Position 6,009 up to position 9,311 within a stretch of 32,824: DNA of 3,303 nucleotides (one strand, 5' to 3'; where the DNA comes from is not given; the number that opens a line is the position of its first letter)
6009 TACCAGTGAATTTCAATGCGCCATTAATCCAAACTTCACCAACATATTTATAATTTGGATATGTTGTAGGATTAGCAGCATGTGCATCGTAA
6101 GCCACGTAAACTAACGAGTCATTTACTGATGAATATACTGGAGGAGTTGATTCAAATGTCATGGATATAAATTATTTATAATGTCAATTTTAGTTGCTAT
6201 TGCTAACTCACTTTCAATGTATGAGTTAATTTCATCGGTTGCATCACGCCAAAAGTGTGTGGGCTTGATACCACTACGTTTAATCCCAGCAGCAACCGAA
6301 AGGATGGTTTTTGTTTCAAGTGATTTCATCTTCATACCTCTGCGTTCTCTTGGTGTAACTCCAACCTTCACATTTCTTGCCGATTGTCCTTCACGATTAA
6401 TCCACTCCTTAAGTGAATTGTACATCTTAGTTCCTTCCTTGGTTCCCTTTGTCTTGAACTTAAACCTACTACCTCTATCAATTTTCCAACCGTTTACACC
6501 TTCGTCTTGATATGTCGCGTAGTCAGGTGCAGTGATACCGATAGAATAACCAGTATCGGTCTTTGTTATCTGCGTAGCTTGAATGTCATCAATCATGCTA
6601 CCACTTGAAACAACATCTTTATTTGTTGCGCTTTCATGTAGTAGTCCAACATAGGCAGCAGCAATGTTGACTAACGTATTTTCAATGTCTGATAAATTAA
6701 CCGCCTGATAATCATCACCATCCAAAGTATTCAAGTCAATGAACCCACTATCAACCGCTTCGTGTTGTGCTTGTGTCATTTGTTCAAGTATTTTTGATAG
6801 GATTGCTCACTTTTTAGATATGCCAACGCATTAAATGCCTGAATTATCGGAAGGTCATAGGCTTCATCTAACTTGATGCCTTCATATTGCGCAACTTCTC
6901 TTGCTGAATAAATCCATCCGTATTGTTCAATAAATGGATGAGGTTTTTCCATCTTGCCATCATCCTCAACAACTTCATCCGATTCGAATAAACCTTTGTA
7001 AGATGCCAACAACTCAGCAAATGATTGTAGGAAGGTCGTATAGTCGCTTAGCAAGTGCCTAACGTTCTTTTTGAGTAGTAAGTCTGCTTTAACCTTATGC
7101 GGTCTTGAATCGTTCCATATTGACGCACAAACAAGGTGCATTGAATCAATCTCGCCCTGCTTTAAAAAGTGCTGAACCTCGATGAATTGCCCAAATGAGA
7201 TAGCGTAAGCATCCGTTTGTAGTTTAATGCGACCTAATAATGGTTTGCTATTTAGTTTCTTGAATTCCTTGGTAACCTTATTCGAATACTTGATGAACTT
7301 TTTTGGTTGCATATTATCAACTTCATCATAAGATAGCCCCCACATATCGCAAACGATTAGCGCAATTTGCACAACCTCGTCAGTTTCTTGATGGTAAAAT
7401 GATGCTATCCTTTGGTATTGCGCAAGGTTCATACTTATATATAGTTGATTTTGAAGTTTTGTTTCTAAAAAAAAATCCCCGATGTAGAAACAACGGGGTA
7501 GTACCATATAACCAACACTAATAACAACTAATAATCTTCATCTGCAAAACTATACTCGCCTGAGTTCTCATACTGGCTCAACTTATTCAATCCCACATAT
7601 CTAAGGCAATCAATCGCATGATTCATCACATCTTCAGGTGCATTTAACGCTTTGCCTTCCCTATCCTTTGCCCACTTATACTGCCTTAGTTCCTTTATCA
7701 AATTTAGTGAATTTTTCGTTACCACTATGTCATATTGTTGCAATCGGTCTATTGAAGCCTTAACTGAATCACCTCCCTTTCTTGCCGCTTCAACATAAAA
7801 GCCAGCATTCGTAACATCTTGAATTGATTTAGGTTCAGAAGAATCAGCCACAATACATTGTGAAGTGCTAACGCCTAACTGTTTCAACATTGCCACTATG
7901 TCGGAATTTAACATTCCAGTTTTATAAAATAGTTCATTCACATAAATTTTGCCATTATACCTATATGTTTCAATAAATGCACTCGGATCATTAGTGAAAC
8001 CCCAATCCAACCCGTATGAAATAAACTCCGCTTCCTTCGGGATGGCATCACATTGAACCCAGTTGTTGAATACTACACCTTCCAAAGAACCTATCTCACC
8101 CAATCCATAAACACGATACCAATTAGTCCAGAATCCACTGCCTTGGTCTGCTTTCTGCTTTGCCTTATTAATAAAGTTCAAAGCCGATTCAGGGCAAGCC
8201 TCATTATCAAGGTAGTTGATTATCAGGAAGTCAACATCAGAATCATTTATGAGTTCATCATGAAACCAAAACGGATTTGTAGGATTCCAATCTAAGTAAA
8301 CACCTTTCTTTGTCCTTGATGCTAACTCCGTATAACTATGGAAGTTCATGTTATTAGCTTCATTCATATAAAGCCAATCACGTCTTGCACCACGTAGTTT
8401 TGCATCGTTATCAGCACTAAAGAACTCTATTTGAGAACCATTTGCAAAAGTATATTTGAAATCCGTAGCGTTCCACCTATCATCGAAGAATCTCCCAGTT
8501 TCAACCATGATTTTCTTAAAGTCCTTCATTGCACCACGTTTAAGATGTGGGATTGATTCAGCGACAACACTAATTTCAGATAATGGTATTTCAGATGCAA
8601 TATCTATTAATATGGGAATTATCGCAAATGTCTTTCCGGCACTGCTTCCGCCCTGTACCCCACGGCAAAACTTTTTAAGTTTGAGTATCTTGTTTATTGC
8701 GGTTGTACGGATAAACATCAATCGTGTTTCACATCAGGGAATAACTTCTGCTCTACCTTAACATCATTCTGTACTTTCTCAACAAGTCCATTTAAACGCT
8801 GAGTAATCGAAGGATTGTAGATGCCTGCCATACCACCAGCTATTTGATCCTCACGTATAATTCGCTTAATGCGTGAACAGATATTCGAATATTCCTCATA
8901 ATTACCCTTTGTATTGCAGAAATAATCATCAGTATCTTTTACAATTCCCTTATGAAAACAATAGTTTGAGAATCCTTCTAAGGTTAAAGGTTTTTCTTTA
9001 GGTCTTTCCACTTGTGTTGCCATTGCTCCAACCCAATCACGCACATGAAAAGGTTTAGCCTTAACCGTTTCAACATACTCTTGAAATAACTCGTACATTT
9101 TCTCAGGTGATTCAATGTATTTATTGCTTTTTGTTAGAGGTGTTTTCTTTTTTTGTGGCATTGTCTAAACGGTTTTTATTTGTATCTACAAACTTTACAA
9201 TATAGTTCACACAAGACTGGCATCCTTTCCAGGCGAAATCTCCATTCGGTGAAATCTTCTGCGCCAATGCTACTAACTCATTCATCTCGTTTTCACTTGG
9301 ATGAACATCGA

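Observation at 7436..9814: Phage sigma factor plus an exact bipartite motif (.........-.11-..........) at two post-terminator gene starts: candidate self-encoded late-transcription circuit with leaderless mRNAs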

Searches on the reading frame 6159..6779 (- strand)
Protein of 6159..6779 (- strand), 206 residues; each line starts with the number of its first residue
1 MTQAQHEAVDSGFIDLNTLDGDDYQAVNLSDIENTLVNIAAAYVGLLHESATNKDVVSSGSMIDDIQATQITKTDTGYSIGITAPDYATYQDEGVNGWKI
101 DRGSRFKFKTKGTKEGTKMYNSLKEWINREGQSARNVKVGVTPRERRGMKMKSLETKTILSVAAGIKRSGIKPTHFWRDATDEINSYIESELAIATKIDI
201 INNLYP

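Call 9: search_protein_families(library=pfam, proteins=[window:6159-6779:-], max_evalue=1)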
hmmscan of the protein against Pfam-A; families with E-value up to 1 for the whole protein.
window:6159-6779:- (206 aa): 0 families

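Call 10: search_protein_families(library=phrogs, proteins=[window:6159-6779:-], max_evalue=0.01)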
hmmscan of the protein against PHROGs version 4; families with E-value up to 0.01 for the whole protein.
window:6159-6779:- (206 aa): 1 family
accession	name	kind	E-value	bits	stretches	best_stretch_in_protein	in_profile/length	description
phrog_29822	-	unknown function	1.9e-05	26.2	1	33-177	4-133/162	-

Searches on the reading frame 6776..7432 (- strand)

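Call 9: search_protein_families(library=pfam, proteins=[window:6776-7432:-], max_evalue=1)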
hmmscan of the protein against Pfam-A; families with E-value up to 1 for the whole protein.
window:6776-7432:- (218 aa): 0 families

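Call 10: search_protein_families(library=phrogs, proteins=[window:6776-7432:-], max_evalue=0.01)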
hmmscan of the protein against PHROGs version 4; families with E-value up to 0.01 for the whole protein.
window:6776-7432:- (218 aa): 0 families

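Call 36: search_protein_families(library=ncbifam, proteins=[window:6776-7432:-], max_evalue=1)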
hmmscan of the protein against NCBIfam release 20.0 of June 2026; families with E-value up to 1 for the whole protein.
window:6776-7432:- (218 aa): 1 family
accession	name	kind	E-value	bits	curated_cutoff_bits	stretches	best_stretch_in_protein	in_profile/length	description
NF008467.0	PRK11359.1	equivalog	0.03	12.3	857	1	18-75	156-212/800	oxygen-sensing cyclic-di-GMP phosphodiesterase DosP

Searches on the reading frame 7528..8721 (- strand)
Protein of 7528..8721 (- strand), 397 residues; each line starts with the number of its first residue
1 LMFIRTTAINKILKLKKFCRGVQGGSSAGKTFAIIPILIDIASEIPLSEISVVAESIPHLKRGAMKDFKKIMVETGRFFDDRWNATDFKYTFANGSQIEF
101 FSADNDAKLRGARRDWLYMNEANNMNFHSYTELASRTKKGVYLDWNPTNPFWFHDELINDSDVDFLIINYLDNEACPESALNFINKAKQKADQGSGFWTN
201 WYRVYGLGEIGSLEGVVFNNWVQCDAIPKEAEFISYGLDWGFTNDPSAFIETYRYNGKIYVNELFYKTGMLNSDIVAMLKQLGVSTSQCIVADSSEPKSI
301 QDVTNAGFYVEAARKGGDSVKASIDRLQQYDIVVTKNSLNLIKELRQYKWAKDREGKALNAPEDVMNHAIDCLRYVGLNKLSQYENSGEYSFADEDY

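Call 9: search_protein_families(library=pfam, proteins=[window:7528-8721:-], max_evalue=1)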
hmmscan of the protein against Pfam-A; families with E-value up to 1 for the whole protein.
window:7528-8721:- (397 aa): 2 families
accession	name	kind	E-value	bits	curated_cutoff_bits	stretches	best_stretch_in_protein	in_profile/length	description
PF17288.8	Terminase_3C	-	2e-14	54.7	26.7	1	239-375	1-151/155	Terminase RNAseH like domain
PF04466.19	Terminase_3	-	7.6e-05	22.8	23.2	1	22-192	7-191/201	Phage terminase large subunit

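Call 10: search_protein_families(library=phrogs, proteins=[window:7528-8721:-], max_evalue=0.01)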
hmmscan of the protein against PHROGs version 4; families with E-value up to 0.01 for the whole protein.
window:7528-8721:- (397 aa): 7 families
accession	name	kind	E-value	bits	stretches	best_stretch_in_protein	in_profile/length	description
phrog_5653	-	head and packaging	6.1e-33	115.2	1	210-376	3-176/199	terminase large subunit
phrog_6672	-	head and packaging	2e-31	109.5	1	256-377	4-126/145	terminase large subunit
phrog_2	-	head and packaging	5.7e-30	105.7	1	18-376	279-588/807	terminase large subunit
phrog_3717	-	head and packaging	3e-13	50.9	1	10-252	16-270/277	terminase large subunit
phrog_979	-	head and packaging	1.8e-06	27.9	1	23-140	172-291/642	terminase large subunit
phrog_18557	-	head and packaging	3.3e-05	24.9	1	312-376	3-69/88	terminase large subunit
phrog_10250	-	head and packaging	0.001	19.8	1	224-386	36-221/228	terminase large subunit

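Call 20: find_related_loci(query=window:7528-8721:-, collection=viral_contigs, flank=10000)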
Query window:7528-8721:- (397 aa) in viral_contigs; peptide patterns used: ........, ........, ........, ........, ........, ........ (x = any residue, [..] = any of these).
162 stretches matched a pattern; 162 encode a relative of the query (tblastn E <= 1e-3); the best 80 are kept; 80 distinct loci.
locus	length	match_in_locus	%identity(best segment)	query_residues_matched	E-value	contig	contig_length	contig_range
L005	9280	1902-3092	90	1-397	0e+0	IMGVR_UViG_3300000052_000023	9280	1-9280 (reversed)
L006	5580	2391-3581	90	1-397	0e+0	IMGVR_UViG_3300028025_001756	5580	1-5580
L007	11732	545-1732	90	1-396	0e+0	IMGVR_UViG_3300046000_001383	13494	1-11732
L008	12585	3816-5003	90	1-396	0e+0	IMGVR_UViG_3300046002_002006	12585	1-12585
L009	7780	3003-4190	90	1-396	0e+0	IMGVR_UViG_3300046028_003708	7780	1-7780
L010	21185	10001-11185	90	1-395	0e+0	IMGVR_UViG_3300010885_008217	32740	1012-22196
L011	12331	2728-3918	84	1-397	0e+0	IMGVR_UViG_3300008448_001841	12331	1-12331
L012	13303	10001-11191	83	1-397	0e+0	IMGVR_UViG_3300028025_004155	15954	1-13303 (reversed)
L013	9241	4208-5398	83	1-397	0e+0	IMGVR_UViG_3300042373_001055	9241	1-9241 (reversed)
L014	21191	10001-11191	83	1-397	0e+0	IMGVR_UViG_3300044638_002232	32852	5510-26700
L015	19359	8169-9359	83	1-397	0e+0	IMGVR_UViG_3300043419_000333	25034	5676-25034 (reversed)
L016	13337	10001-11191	82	1-397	0e+0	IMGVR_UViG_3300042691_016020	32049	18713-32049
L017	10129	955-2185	86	2-397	0e+0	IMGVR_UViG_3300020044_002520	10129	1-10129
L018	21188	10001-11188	83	1-396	0e+0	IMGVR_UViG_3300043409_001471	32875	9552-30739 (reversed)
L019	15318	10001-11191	82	1-397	0e+0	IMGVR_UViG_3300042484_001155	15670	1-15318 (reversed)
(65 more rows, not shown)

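Call 29: search_dna_similar(query=window:7528-8721:-, collection=phages, mode=protein, max_rows=15)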
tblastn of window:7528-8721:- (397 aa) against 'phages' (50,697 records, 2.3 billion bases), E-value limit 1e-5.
Records with a match: 1216; places in all: 1222; records where one place covers at least 80% of the query: 417.
Best place of each record, by identity: <60% 1216.
By first word of the organism name: Staphylococcus 147; Streptococcus 139; Salmonella 131; Bacteroides 97; Enterococcus 88; Flavobacterium 75; Clostridium 57; Acinetobacter 43; Bacillus 37; Pseudomonas 36; and 67 more.
By host as written in the record: - 158; Staphylococcus aureus 39; Clostridium sporogenes ATCC-15579 30; Flavobacterium sp. LMO9 27; Enterococcus faecalis 27; Acinetobacter baumannii 20; Flavobacterium sp. LMO6 19; Pseudomonas aeruginosa 19; and 452 more.
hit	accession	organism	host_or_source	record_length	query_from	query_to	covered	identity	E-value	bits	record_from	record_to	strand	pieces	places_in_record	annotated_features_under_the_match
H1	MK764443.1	Flavobacterium phage FPSV-S2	Flavobacterium psychrophilum F482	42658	3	383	96%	50.5%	5e-119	385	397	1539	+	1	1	terminase large subunit protein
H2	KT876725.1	Flavobacterium phage FpV9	Flavobacterium psychrophilum 950106-1/1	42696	3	383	96%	50.5%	5e-119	385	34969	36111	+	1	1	terminase large subunit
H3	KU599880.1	Flavobacterium phage Fpv5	Flavobacterium psychrophilum 950106-1/1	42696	3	383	96%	50.5%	5e-119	385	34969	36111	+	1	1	terminase large subunit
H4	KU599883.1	Flavobacterium phage Fpv8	Flavobacterium psychrophilum 950106-1/1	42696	3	383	96%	50.5%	5e-119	385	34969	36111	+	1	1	terminase large subunit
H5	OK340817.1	Flavobacterium phage FpV9-1.2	Flavobacterium psychrophilum 020612-2/1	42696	3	383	96%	50.5%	5e-119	385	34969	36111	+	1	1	record has no annotation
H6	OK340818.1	Flavobacterium phage FpV9-1.3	Flavobacterium psychrophilum 020612-2/1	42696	3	383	96%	50.5%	5e-119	385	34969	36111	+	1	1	record has no annotation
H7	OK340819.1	Flavobacterium phage FpV9-2.1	Flavobacterium psychrophilum 020612-2/1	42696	3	383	96%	50.5%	5e-119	385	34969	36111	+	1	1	record has no annotation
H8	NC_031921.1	Flavobacterium phage Fpv5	Flavobacterium psychrophilum 950106-1/1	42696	3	383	96%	50.5%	5e-119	385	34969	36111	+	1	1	terminase large subunit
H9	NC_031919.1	Flavobacterium phage Fpv8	Flavobacterium psychrophilum 950106-1/1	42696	3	383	96%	50.5%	5e-119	385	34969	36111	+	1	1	terminase large subunit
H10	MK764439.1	Flavobacterium phage FPSV-D22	Flavobacterium psychrophilum FPS-D5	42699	3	383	96%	50.5%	5e-119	385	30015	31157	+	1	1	terminase large subunit protein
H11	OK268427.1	Flavobacterium phage FPSV-S20A3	Flavobacterium psychrophilum FPS-F15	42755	3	383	96%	50.5%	5e-119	385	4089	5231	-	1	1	record has no annotation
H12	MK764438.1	Flavobacterium phage FPSV-D19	Flavobacterium psychrophilum FPS-D10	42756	3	383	96%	50.5%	5e-119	385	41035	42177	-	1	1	terminase large subunit protein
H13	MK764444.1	Flavobacterium phage FPSV-S3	Flavobacterium psychrophilum 305-4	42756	3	383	96%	50.5%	5e-119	385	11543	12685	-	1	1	terminase large subunit protein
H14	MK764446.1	Flavobacterium phage FPSV-S18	Flavobacterium psychrophilum FPS-S7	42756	3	383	96%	50.5%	5e-119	385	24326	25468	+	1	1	terminase large subunit protein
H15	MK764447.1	Flavobacterium phage FPSV-S20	Flavobacterium psychrophilum FPS-S30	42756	3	383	96%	50.5%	5e-119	385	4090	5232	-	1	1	terminase large subunit protein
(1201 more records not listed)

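Call 31: get_annotated_region(hit=H2, flank=4000)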
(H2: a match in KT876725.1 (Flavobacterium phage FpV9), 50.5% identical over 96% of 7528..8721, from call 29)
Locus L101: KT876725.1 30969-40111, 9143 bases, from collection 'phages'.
description: Flavobacterium phage FpV9, complete genome.
organism: Flavobacterium phage FpV9 (NCBI taxid 1740109)
taxonomy: Viruses; Duplodnaviria; Heunggongvirae; Uroviricota; Caudoviricetes
host: Flavobacterium psychrophilum 950106-1/1; source: -; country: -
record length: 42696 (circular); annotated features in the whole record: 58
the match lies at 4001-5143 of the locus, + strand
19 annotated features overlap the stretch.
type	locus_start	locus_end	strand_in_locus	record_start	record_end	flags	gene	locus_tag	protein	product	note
CDS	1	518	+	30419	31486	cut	-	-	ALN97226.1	hypothetical protein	-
CDS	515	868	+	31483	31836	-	-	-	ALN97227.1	hypothetical protein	-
CDS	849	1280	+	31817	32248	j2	-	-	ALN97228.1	conjugal transfer protein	-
CDS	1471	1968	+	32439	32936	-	-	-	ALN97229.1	hypothetical protein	-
CDS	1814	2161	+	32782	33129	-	-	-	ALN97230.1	hypothetical protein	-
CDS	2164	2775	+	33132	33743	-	-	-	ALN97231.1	hypothetical protein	-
CDS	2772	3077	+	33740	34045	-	-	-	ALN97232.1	hypothetical protein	-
CDS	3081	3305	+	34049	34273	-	-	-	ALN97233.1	hypothetical protein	-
CDS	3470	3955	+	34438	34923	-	-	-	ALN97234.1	DNA packaging protein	-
CDS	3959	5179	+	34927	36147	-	-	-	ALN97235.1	terminase large subunit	-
CDS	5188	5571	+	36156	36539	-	-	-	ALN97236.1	hypothetical protein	-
CDS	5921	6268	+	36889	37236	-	-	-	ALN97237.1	hypothetical protein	-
CDS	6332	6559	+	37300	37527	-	-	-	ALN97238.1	hypothetical protein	-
CDS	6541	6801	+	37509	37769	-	-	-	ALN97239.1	hypothetical protein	-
CDS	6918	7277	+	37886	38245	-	-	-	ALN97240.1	hypothetical protein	-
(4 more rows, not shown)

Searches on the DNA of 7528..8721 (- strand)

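Call 93: search_rna_families(source=L014, start=11180, end=11480, threshold=evalue, max_evalue=1)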
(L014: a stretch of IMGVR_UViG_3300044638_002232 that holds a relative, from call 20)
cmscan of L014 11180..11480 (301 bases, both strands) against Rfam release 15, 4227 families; matches with E-value up to 1: 2.
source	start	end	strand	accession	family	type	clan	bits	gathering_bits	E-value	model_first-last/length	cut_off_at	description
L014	11261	11374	+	RF00005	tRNA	Gene; tRNA;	CL00001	45.6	29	7.7e-09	1-71/71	no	tRNA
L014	11361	11432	+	RF02837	anti-hemB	Gene; sRNA;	-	17.1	49.5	0.1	1-81/81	no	Burkholderia RNA 7 (anti-hemB)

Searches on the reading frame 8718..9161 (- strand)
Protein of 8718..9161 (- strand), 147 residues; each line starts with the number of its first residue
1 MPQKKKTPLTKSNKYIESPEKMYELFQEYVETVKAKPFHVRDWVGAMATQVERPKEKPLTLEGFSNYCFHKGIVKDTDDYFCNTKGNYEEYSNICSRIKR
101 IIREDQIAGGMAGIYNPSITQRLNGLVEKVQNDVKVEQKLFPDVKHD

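Call 9: search_protein_families(library=pfam, proteins=[window:8718-9161:-], max_evalue=1)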
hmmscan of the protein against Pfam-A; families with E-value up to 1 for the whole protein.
window:8718-9161:- (147 aa): 2 families
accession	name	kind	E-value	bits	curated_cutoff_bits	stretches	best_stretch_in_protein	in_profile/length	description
PF16677.11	GP3_package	-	6.4e-10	39.6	29.4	1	13-129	3-102/105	DNA-packaging protein gp3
PF20755.2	DUF6834_C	-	0.065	13.9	27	1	10-50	3-43/129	Domain of unknown function (DUF6834), C-terminal domain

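Call 10: search_protein_families(library=phrogs, proteins=[window:8718-9161:-], max_evalue=0.01)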
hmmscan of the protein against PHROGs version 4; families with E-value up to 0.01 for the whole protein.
window:8718-9161:- (147 aa): 1 family
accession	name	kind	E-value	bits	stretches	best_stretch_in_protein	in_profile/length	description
phrog_606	-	head and packaging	1.5e-13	52.1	1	14-141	23-145/167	terminase small subunit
